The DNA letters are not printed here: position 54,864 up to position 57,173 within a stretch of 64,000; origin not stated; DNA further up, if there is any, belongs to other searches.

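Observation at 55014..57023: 17-haem membrane-anchored cytochrome with a NapC/NrfH-type N-terminus and a possible CX4CH site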

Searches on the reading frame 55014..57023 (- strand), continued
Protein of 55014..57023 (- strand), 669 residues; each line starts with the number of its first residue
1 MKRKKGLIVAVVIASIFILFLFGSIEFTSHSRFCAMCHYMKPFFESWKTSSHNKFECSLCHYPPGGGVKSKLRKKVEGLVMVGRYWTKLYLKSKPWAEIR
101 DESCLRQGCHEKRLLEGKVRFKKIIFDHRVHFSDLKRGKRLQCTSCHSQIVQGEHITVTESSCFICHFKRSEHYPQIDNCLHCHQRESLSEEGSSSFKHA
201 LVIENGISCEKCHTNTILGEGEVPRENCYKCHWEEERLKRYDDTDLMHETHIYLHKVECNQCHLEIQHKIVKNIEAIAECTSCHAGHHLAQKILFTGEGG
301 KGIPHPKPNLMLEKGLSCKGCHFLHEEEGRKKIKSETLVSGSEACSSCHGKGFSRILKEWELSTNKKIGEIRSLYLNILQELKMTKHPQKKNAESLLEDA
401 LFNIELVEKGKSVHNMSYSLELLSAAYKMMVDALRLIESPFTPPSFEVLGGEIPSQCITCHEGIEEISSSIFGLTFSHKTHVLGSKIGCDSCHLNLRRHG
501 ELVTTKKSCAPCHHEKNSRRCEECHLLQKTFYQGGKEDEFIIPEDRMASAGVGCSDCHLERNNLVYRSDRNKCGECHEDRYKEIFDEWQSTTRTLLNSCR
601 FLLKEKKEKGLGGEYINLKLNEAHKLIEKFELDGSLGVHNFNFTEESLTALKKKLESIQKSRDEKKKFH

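Call 14: find_encoding_contigs(protein=P0038, flank=10000, max_places=2)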
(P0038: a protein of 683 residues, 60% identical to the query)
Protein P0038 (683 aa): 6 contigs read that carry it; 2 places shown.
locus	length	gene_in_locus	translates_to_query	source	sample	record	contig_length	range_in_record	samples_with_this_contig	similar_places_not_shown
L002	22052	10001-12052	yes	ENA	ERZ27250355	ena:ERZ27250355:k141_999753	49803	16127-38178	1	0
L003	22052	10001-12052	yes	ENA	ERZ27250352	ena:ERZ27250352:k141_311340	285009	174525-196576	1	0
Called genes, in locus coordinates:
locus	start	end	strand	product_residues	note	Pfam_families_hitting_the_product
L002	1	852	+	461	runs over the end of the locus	PF00072:Response_reg, PF00158:Sigma54_activat, PF14532:Sigma54_activ_2, PF01078:Mg_chelatase (faint), PF00004:AAA (faint), PF07728:AAA_5, PF25601:AAA_lid_14, PF02954:HTH_8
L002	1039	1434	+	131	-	PF00072:Response_reg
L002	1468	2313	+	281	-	PF14522:Cytochrome_C7 (faint), PF14537:Cytochrom_c3_2 (faint), PF22678:Cytochrom_c_NrfB-like (weak), PF09699:Paired_CXXCH_1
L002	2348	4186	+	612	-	-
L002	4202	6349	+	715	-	PF02085:Cytochrom_CIII (faint), PF14537:Cytochrom_c3_2 (faint), PF14522:Cytochrome_C7 (faint)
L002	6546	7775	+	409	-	PF09699:Paired_CXXCH_1 (faint), PF14522:Cytochrome_C7 (faint), PF14537:Cytochrom_c3_2 (faint), PF13447:Multi-haem_cyto, PF13435:Cytochrome_C554, PF13447:Multi-haem_cyto (weak)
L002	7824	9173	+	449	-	PF05140:ResB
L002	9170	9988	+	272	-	PF01578:Cytochrom_C_asm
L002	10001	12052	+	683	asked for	PF03264:Cytochrom_NNT, PF14522:Cytochrome_C7 (faint), PF02085:Cytochrom_CIII (faint), PF14537:Cytochrom_c3_2 (weak), PF22113:Mtrc-MtrF_II-IV_dom (weak)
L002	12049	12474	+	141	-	PF25471:TM_PetC (weak), PF00355:Rieske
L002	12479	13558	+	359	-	PF00033:Cytochrome_B, PF13631:Cytochrom_B_N_2, PF00032:Cytochrom_B_C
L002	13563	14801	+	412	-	PF09699:Paired_CXXCH_1 (faint), PF14522:Cytochrome_C7 (faint), PF14537:Cytochrom_c3_2 (weak)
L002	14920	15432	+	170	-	PF14522:Cytochrome_C7 (faint), PF22113:Mtrc-MtrF_II-IV_dom (faint), PF09699:Paired_CXXCH_1 (faint), PF13435:Cytochrome_C554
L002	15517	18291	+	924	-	PF14522:Cytochrome_C7 (faint), PF14537:Cytochrom_c3_2 (faint), PF22113:Mtrc-MtrF_II-IV_dom (weak), PF09699:Paired_CXXCH_1 (weak), PF01292:Ni_hydr_CYTB (weak)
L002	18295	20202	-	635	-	PF14522:Cytochrome_C7 (faint), PF14537:Cytochrom_c3_2 (faint), PF01292:Ni_hydr_CYTB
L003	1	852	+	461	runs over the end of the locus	PF00072:Response_reg, PF00158:Sigma54_activat, PF14532:Sigma54_activ_2, PF01078:Mg_chelatase (faint), PF00004:AAA (faint), PF07728:AAA_5, PF25601:AAA_lid_14, PF02954:HTH_8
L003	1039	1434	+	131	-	PF00072:Response_reg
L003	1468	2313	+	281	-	PF14522:Cytochrome_C7 (faint), PF14537:Cytochrom_c3_2 (faint), PF22678:Cytochrom_c_NrfB-like (weak), PF09699:Paired_CXXCH_1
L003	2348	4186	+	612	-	-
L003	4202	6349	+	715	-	PF02085:Cytochrom_CIII (faint), PF14537:Cytochrom_c3_2 (faint), PF14522:Cytochrome_C7 (faint)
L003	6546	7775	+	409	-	PF14522:Cytochrome_C7 (faint), PF14537:Cytochrom_c3_2 (faint), PF13447:Multi-haem_cyto, PF13435:Cytochrome_C554, PF13447:Multi-haem_cyto (weak)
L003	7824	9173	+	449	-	PF05140:ResB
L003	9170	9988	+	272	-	PF01578:Cytochrom_C_asm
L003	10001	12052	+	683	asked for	PF03264:Cytochrom_NNT, PF14522:Cytochrome_C7 (faint), PF02085:Cytochrom_CIII (faint), PF14537:Cytochrom_c3_2 (weak), PF22113:Mtrc-MtrF_II-IV_dom (weak)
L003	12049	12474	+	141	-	PF25471:TM_PetC (weak), PF00355:Rieske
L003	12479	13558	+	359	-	PF00033:Cytochrome_B, PF13631:Cytochrom_B_N_2, PF00032:Cytochrom_B_C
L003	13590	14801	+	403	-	PF09699:Paired_CXXCH_1 (faint), PF14522:Cytochrome_C7 (faint), PF14537:Cytochrom_c3_2 (weak)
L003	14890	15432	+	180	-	PF22113:Mtrc-MtrF_II-IV_dom (faint), PF14522:Cytochrome_C7 (faint), PF09699:Paired_CXXCH_1 (faint), PF13435:Cytochrome_C554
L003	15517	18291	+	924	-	PF14522:Cytochrome_C7 (faint), PF14537:Cytochrom_c3_2 (faint), PF22113:Mtrc-MtrF_II-IV_dom (weak), PF09699:Paired_CXXCH_1 (weak), PF01292:Ni_hydr_CYTB (weak)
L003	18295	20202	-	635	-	PF14522:Cytochrome_C7 (faint), PF14537:Cytochrom_c3_2 (faint), PF01292:Ni_hydr_CYTB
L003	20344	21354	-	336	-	PF00583:Acetyltransf_1, PF13508:Acetyltransf_7 (weak), PF01558:POR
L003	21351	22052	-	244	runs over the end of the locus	PF02775:TPP_enzyme_C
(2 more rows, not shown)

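Call 20: search_protein_representatives(protein=window:55014-57023:-)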
Query: 669 residues. Proteins with E-value up to 0.001 (for the whole library): 1576; up to 1e-10: 785; up to 1e-30: 364. The best 150 are listed.
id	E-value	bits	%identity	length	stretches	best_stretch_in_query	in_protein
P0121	4.4e-228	775.4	51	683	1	3-652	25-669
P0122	7.9e-165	566.4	42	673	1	4-644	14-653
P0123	2.3e-157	541.7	42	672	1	4-656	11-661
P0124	1.4e-151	522.6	42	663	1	10-643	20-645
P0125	2.6e-148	511.8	39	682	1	18-658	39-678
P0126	4.5e-145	501.1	44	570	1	105-660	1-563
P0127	1.2e-144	499.7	41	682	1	17-659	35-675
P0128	2.9e-140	485.2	39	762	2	7-516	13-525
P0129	8.6e-140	483.7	37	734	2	15-526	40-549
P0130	1.4e-137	476.4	40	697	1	14-664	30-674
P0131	8.8e-137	473.7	39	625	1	40-655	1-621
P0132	1.4e-132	459.9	39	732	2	11-525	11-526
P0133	7.1e-131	454.2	36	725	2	3-526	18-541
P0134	8.9e-131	453.9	42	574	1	83-646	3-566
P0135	1.9e-128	446.1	38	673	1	16-607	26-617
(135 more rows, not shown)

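Call 24: find_related_loci(query=A4, collection=genome_contigs, flank=8000)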
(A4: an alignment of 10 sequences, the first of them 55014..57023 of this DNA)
Query A4 (669 aa) in genome_contigs; peptide patterns used: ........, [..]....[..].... (x = any residue, [..] = any of these).
600 stretches matched a pattern (row limit reached: there are more); 592 encode a relative of the query (tblastn E <= 1e-3); the best 80 are kept; 80 distinct loci.
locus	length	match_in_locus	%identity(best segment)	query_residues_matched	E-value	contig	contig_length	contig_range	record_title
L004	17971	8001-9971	61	2-659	0e+0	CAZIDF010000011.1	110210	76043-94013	MAG TPA_asm: uncultured Eubacteriales bacterium isolate SRP185410_co2_332 genome assembly, contig: NODE_105_length_11021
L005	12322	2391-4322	63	15-658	0e+0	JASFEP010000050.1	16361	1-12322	MAG: Candidatus Aminicenantes bacterium isolate D0606M12metaG_Bin_51 D0606M12metaG_FD_scaffold_124_c3, whole genome shot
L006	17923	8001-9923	61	16-659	0e+0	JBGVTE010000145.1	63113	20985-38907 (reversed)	MAG: Candidatus Aminicenantaceae bacterium isolate S_218_B4 k127_661530, whole genome shotgun sequence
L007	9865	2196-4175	60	8-669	0e+0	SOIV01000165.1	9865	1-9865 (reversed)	MAG: Candidatus Aminicenantes bacterium isolate E29_bin47 NODE_2360_length_9865_cov_105.334659, whole genome shotgun seq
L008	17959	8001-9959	61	7-660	0e+0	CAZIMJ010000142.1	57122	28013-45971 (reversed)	MAG TPA_asm: uncultured Eubacteriales bacterium isolate SRP185410_co1_364 genome assembly, contig: k141_1185903, whole g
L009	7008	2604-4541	61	15-660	0e+0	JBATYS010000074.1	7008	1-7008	MAG: Candidatus Aminicenantaceae bacterium isolate MFD12937_ilm_asm_bin5 k127_1783, whole genome shotgun sequence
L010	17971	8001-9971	60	8-666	0e+0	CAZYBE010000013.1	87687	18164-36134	MAG TPA_asm: uncultured Eubacteriales bacterium isolate binchicken_co376_124 genome assembly, contig: NODE_171_length_87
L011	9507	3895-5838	61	7-655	0e+0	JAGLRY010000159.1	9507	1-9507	MAG: Candidatus Aminicenantes bacterium isolate RS_9_36 ROV157_9.bin.36.fa_159, whole genome shotgun sequence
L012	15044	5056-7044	60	1-666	0e+0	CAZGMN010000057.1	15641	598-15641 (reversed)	MAG TPA_asm: uncultured Eubacteriales bacterium isolate SRP098346_co1_441 genome assembly, contig: NODE_4077_length_1564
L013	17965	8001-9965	60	7-662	0e+0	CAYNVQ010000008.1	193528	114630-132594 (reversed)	MAG TPA_asm: uncultured Eubacteriales bacterium isolate SRP323688_co1_275 genome assembly, contig: NODE_133_length_19352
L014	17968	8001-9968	60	7-663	0e+0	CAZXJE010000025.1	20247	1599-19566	MAG TPA_asm: uncultured Eubacteriales bacterium isolate SRP068000_co2_124 genome assembly, contig: NODE_1936_length_2024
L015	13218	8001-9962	58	7-660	0e+0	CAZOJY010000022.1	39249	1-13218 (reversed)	MAG TPA_asm: uncultured Eubacteriales bacterium isolate binchicken_co275_143 genome assembly, contig: NODE_1019_length_3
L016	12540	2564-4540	57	2-661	0e+0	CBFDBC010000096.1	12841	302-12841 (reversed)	MAG TPA_asm: uncultured bacterium isolate SRR26215685_binner12_Refined_20 genome assembly, contig: ERZ25073489.971, whol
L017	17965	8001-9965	59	13-669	0e+0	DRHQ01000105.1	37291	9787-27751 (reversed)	MAG TPA_asm: Candidatus Aminicenantes bacterium isolate HyVt-373 HyVt-373_k145_645008, whole genome shotgun sequence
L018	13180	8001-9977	59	7-666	0e+0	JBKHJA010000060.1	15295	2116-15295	MAG: Candidatus Aminicenantes bacterium isolate D4M11_12 NODE_2061_length_15295_cov_18.155774, whole genome shotgun sequ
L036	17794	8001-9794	54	3-603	0e+0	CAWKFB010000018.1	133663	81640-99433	MAG: Candidatus Aminicenantes bacterium isolate MFD05942.bin.2.60 genome assembly, contig: contig_57919, whole genome sh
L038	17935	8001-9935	62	13-658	0e+0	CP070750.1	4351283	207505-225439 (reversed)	MAG: Candidatus Aminicenantes bacterium isolate bin34 chromosome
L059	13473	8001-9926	40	1-640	2e-168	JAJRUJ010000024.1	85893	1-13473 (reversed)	MAG: Candidatus Zixiibacteriota bacterium isolate Dive96_bin10.176 k141_1378600, whole genome shotgun sequence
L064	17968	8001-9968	40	4-659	3e-167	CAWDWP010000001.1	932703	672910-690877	MAG: uncultured Ignavibacteria bacterium isolate MFD05942.bin.1.387 genome assembly, contig: contig_10083, whole genome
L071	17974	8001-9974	41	1-658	1e-164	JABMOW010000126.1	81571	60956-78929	MAG: Candidatus Neomarinimicrobiota bacterium isolate bin.70 k141_5327851, whole genome shotgun sequence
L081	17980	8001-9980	41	2-655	5e-163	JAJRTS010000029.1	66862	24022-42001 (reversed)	MAG: Gemmatimonadales bacterium isolate Dive96_bin10.104 k141_1278291, whole genome shotgun sequence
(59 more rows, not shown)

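Call 26: find_encoding_contigs(protein=P0011, flank=10000, max_places=1)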
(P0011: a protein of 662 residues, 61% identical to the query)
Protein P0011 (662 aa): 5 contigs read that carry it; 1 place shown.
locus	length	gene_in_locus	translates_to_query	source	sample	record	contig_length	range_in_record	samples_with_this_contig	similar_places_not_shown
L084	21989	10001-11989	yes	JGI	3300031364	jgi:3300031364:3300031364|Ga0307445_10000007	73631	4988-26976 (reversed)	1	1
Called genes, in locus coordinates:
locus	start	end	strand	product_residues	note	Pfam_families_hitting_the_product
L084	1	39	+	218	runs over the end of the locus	PF01168:Ala_racemase_N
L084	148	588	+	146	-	PF02082:Rrf2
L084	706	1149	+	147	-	PF02082:Rrf2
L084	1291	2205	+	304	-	PF14522:Cytochrome_C7 (faint), PF14537:Cytochrom_c3_2 (faint), PF22678:Cytochrom_c_NrfB-like (weak), PF09699:Paired_CXXCH_1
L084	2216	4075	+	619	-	PF10677:DUF2490 (faint)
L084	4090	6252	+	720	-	PF02085:Cytochrom_CIII (faint), PF14522:Cytochrome_C7 (faint), PF14537:Cytochrom_c3_2 (faint)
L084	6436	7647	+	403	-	PF09699:Paired_CXXCH_1 (faint), PF14522:Cytochrome_C7 (faint), PF14537:Cytochrom_c3_2 (faint), PF13447:Multi-haem_cyto, PF13435:Cytochrome_C554 (weak), PF13447:Multi-haem_cyto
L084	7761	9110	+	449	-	PF05140:ResB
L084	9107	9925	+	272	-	PF01578:Cytochrom_C_asm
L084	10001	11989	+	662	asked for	PF03264:Cytochrom_NNT, PF14522:Cytochrome_C7 (faint), PF02085:Cytochrom_CIII (faint), PF22113:Mtrc-MtrF_II-IV_dom (faint), PF14537:Cytochrom_c3_2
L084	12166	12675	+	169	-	PF22113:Mtrc-MtrF_II-IV_dom (faint), PF13435:Cytochrome_C554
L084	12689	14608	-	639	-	PF14522:Cytochrome_C7 (faint), PF14537:Cytochrom_c3_2 (faint), PF01292:Ni_hydr_CYTB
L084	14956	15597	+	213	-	PF02581:TMP-TENI, PF03060:NMO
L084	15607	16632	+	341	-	PF00586:AIRS, PF02769:AIRS_C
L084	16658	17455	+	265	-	PF02110:HK, PF08543:Phos_pyr_kin (weak)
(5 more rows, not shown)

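Call 39: predict_structure(alignment_id=A5)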
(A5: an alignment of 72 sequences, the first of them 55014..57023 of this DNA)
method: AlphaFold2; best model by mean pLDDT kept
length: 669 residues; sequences in the alignment: 72
mean_pLDDT: 86.1   pTM: 0.69
mean pLDDT of the five models: 86.1, 85.4, 84.3, 82.1, 81.1
residues with pLDDT >= 90: 338; 70-90: 258; 50-70: 60; < 50: 13
segments of 3 or more residues with pLDDT < 50: 327-337
pLDDT, mean of each block of 10 residues (from residue 1): 82 95 90 89 91 91 88 88 77 72 90 79 82 76 83 77 91 82 80 62 84 86 93 92 94 91 92 63 69 94 93 83 59 50 82 88 94 98 98 98 97 93 97 98 83 72 88 87 87 85 86 70 91 94 96 91 84 92 96 98 93 85 95 94 98 92 68
secondary structure, 60 per line:
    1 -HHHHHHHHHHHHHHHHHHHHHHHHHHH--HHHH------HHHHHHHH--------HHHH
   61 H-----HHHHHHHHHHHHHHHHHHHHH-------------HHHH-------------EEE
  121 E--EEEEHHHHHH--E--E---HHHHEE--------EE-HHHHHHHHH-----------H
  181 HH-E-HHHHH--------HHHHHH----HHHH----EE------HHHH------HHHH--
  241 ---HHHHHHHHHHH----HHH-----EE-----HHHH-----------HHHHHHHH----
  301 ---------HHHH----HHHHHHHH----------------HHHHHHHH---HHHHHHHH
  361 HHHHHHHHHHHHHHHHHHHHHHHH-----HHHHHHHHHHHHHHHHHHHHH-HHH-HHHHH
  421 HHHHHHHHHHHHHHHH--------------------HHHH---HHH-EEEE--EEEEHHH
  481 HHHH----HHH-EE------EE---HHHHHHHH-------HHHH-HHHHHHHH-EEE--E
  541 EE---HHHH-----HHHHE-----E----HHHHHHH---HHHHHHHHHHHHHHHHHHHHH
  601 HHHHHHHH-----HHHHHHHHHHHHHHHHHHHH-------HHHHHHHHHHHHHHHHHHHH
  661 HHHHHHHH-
elements in order: H2-28 H31-34 H41-48 H57-61 H67-87 H101-104 E118-121 E124-127 H128-133 H143-146 H160-168 H186-190 H199-204 H209-212 H225-228 H235-238 H244-254 H274-277 H289-296 H310-313 H318-325 H342-349 H353-384 H390-410 H416-436 H457-460 E468-471 E474-477 H478-484 H506-513 H521-524 H526-533 E535-537 E540-542 H546-549 H555-558 H570-576 H580-608 H614-633 H641-668

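Call 41: fold_search(model_id=the predicted structure, library=pdb)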
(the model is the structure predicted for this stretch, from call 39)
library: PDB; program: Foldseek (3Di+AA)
matches with E <= 10: 102; with E <= 0.001: 0
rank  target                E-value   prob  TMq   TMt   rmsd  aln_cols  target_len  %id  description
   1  6qvm_A                6.5e-03  0.98  0.16  0.17  18.6       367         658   17  Undecaheme cytochrome from S-layer of Carboxydothermus ferrireducens (released 2020-03-25)
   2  4rkm_B                2.4e-02  1.00  0.13  0.13  15.8       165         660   15  Wolinella succinogenes octaheme sulfite reductase MccA, form I (released 2015-02-04)
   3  4rkm_G                2.5e-02  0.77  0.14  0.14  20.2       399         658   13  Wolinella succinogenes octaheme sulfite reductase MccA, form I (released 2015-02-04)
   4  4rkn_B                3.2e-02  1.00  0.13  0.13  15.2       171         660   16  Wolinella succinogenes octaheme sulfite reductase MccA, form II (released 2015-02-04)
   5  4rkm_A                3.2e-02  0.72  0.14  0.14  21.6       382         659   14  Wolinella succinogenes octaheme sulfite reductase MccA, form I (released 2015-02-04)
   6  4rkn_C                4.4e-02  0.72  0.14  0.14  20.2       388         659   13  Wolinella succinogenes octaheme sulfite reductase MccA, form II (released 2015-02-04)
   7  2vr0_F                7.0e-02  1.00  0.15  0.56   5.7       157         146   18  Crystal structure of cytochrome c nitrite reductase NrfHA complex bound to the HQNO inhibitor (released 2008-06-03)
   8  2j7a_C                1.5e-01  1.00  0.11  0.45   3.8        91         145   25  Crystal structure of cytochrome c nitrite reductase NrfHA complex from Desulfovibrio vulgaris (released 2006-12-06)
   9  2j7a_O                1.7e-01  1.00  0.11  0.45   2.0        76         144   22  Crystal structure of cytochrome c nitrite reductase NrfHA complex from Desulfovibrio vulgaris (released 2006-12-06)
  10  2ot4_A                2.4e-01  1.00  0.15  0.18   5.1       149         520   22  Structure of a hexameric multiheme c nitrite reductase from the extremophile bacterium Thiolkalivibrio nitratireducens (released 2008-04-08)
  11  3mmo_A                2.9e-01  1.00  0.15  0.19   4.6       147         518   20  Structure of the Thioalkalivibrio nitratireducens cytochrome c nitrite reductase in complex with cyanide (released 2010-09-29)
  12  3ttb_A                3.1e-01  1.00  0.14  0.18   5.1       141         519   20  Structure of the Thioalkalivibrio paradoxus cytochrome c nitrite reductase in complex with sulfite (released 2011-10-05)
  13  3f29_B                3.5e-01  1.00  0.15  0.19   4.6       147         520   20  Structure of the Thioalkalivibrio nitratireducens cytochrome c nitrite reductase in complex with sulfite (released 2008-12-09)
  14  3sxq_B                4.0e-01  1.00  0.15  0.19   4.3       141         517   20  Structure of a hexameric multiheme c nitrite reductase from the extremophile bacterium Thiolkalivibrio paradoxus (released 2012-09-26)
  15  3rkh_A                5.3e-01  0.99  0.15  0.19   4.4       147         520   20  Structure of the Thioalkalivibrio nitratireducens cytochrome c nitrite reductase in a complex with nitrite (full occup (released 2011-06-15)
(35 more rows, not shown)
